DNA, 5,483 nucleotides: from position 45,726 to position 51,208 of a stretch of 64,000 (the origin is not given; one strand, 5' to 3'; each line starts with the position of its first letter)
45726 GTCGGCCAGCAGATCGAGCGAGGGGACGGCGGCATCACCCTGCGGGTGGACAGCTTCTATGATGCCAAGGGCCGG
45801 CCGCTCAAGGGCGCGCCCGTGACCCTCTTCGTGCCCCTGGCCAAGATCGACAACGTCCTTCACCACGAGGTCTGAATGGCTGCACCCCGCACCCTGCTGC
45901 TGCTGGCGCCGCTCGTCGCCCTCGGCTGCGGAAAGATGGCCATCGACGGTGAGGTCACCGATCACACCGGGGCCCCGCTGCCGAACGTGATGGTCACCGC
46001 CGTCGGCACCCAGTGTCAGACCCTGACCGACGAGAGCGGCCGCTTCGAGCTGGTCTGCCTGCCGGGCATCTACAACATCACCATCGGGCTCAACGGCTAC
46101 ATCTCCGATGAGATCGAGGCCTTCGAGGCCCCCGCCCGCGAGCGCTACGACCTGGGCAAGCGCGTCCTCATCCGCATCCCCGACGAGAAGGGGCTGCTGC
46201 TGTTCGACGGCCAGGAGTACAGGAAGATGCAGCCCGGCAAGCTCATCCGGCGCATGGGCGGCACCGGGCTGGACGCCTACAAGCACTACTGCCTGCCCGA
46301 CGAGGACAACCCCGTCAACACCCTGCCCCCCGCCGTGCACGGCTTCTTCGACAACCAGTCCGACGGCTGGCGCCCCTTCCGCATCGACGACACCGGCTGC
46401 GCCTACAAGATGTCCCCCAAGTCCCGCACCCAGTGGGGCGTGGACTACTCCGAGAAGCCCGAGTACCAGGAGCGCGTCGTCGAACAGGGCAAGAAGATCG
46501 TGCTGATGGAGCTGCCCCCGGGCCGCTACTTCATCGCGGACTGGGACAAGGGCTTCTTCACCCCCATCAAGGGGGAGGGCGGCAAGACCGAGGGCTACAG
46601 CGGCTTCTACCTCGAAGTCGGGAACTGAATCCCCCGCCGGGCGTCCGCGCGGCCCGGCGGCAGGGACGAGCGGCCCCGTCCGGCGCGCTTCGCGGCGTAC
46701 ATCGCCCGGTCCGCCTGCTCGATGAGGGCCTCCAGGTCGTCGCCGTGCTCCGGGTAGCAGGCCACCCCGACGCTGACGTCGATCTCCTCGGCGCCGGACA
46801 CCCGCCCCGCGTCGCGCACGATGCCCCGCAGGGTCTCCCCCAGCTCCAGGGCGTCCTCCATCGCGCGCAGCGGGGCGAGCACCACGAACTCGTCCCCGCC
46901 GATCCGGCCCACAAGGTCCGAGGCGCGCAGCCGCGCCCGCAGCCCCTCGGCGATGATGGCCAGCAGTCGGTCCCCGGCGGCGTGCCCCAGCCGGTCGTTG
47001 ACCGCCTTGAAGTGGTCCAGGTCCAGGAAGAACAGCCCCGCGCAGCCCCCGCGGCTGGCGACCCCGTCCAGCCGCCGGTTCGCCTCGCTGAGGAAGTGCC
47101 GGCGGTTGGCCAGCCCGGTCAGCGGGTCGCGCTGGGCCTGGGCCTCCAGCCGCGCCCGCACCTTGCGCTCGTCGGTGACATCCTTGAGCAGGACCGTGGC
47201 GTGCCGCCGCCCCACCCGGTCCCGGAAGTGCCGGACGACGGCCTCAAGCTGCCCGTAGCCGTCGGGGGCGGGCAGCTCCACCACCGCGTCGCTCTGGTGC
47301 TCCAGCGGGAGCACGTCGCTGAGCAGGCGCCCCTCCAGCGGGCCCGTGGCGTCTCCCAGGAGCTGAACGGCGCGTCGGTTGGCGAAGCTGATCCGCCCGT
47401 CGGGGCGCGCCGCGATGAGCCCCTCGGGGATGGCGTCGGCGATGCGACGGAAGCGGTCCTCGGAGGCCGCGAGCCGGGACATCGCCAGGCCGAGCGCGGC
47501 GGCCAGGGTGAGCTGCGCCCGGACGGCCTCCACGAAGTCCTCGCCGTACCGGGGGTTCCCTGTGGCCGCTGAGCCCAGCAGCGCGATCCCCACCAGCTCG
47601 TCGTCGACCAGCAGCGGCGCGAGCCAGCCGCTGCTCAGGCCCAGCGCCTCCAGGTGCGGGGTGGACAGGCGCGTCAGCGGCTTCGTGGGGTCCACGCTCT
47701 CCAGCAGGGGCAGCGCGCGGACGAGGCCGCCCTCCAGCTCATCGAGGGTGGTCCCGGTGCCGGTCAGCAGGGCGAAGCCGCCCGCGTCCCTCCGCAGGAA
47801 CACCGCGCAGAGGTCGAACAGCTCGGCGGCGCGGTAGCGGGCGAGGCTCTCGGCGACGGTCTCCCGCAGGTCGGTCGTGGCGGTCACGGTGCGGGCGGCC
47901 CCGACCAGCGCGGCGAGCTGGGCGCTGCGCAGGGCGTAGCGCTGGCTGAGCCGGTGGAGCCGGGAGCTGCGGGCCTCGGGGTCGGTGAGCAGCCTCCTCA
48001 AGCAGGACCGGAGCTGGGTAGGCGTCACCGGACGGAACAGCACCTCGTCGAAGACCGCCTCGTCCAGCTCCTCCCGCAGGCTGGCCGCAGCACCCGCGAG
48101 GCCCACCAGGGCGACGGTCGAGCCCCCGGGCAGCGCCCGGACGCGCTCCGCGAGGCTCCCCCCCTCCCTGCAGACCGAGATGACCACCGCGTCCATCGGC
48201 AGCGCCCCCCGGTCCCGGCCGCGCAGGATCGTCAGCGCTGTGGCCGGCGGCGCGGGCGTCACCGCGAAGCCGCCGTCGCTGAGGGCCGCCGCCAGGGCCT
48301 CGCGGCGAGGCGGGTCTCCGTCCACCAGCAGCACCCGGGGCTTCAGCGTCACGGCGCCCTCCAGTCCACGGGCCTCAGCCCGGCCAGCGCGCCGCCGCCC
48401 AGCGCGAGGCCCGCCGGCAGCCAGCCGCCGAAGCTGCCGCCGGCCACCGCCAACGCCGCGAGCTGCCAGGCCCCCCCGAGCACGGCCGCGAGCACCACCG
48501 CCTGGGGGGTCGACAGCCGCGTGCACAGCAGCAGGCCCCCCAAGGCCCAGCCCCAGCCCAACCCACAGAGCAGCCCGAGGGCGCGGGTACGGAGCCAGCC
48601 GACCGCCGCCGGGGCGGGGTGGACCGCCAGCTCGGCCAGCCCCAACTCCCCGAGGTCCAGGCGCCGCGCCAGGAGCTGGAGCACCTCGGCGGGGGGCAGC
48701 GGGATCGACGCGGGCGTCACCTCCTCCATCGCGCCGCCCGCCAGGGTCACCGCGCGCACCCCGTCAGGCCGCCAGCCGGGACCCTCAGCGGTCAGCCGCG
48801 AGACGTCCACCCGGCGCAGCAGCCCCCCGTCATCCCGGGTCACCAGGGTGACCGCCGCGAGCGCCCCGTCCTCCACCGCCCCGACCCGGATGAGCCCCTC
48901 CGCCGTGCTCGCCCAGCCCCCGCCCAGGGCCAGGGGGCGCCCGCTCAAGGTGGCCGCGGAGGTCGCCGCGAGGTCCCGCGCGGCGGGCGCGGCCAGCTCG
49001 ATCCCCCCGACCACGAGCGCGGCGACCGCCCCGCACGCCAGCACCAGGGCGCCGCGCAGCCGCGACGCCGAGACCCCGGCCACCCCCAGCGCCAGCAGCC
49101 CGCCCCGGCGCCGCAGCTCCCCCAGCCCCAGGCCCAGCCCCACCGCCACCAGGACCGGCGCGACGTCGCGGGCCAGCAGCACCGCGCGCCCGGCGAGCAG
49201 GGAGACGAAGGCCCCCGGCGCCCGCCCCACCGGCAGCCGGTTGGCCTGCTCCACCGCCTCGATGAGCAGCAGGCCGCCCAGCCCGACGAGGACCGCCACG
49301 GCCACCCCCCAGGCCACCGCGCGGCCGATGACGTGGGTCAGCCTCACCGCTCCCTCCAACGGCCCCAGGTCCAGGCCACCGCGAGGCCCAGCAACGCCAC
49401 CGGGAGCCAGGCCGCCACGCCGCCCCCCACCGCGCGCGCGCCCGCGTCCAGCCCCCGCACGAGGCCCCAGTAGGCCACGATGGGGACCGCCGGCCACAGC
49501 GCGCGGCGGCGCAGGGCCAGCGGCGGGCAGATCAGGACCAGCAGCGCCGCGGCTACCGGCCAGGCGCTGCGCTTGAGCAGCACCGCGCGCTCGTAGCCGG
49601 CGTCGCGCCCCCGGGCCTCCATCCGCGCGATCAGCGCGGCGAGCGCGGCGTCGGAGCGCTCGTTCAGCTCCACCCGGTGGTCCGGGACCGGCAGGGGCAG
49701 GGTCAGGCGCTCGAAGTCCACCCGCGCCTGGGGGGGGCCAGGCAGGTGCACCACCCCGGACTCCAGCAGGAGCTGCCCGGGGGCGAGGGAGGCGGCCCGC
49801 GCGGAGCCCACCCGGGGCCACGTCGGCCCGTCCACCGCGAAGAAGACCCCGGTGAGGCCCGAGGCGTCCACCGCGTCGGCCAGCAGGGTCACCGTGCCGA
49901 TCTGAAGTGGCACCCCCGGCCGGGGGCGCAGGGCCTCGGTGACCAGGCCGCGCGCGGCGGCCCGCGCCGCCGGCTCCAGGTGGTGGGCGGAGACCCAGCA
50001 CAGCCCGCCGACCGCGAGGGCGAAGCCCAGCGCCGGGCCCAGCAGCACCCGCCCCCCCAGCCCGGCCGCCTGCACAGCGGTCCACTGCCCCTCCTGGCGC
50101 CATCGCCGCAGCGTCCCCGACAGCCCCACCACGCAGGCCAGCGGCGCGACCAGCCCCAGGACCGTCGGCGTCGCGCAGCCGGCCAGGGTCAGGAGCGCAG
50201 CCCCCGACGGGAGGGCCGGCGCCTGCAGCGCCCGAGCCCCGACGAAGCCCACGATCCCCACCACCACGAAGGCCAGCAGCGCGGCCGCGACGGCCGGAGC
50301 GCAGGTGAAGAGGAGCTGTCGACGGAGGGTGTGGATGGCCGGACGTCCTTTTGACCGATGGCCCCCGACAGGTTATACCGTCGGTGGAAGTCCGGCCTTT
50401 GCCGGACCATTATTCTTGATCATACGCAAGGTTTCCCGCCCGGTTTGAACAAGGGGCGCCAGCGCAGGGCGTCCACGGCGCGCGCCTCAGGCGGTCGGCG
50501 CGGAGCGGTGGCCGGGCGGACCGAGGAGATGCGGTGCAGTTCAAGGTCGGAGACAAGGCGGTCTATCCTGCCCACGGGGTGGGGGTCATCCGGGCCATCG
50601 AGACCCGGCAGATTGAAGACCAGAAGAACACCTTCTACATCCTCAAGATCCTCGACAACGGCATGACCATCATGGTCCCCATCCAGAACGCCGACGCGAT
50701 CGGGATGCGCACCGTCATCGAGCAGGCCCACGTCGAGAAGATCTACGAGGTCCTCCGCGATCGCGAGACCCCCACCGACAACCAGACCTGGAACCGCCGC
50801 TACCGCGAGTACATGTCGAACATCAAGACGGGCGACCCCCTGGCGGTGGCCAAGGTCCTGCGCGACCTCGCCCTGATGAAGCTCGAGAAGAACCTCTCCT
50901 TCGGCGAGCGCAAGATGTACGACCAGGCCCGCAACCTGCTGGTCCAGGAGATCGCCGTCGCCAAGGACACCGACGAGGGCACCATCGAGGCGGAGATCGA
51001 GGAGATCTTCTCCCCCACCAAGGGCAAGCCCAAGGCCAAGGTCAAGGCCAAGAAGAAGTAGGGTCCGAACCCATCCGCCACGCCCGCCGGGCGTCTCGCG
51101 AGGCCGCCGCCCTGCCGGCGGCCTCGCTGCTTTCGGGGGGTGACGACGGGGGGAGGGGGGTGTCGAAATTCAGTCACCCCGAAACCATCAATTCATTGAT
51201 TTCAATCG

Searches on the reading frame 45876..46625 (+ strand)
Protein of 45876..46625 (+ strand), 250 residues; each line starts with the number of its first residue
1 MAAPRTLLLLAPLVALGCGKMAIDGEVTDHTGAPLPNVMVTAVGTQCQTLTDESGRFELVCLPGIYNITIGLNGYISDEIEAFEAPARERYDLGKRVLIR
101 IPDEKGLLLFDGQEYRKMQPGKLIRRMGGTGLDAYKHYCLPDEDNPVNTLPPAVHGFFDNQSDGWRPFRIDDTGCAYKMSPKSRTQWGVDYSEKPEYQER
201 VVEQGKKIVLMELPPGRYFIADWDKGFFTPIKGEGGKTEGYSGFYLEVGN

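Call 48: search_protein_families(library=pfam, proteins=[window:45876-46625:+], max_evalue=0.00001)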
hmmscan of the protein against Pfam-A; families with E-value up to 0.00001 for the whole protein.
window:45876-46625:+ (250 aa): 2 families
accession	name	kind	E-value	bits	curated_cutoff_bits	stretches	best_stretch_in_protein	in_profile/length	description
PF13620.12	CarboxypepD_reg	-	6.9e-11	42.8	32.3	1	23-89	2-73/82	Carboxypeptidase regulatory-like domain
PF13715.12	CarbopepD_reg_2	-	7.1e-08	32.8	32.2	1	23-81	1-61/88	CarboxypepD_reg-like domain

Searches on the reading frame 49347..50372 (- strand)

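Call 49: search_protein_families(library=pfam, proteins=[window:49347-50372:-], max_evalue=0.00001)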
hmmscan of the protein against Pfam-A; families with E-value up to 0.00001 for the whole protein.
window:49347-50372:- (342 aa): 1 family
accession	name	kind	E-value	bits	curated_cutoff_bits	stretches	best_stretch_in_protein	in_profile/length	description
PF03739.19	LptF_LptG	-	3e-24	86.2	27.9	1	19-336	2-351/353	Lipopolysaccharide export system permease LptF/LptG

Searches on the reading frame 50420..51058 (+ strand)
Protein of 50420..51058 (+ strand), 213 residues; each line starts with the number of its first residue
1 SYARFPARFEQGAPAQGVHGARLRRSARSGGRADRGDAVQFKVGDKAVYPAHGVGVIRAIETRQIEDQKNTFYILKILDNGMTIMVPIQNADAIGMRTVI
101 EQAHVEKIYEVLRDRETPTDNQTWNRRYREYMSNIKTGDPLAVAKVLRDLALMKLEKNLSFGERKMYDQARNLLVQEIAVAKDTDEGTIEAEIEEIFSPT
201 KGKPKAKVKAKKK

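Call 49: search_protein_families(library=pfam, proteins=[window:50420-51058:+], max_evalue=0.00001)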
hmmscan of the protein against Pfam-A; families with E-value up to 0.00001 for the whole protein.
window:50420-51058:+ (213 aa): 2 families
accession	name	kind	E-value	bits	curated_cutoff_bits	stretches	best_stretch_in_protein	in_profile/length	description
PF21095.3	CarD_C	-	2.2e-30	104.9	23.1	1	107-193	1-86/87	CarD, C-terminal domain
PF02559.22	CarD_TRCF_RID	-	1.6e-17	63.8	23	1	41-99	1-56/57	CarD-like/TRCF RID domain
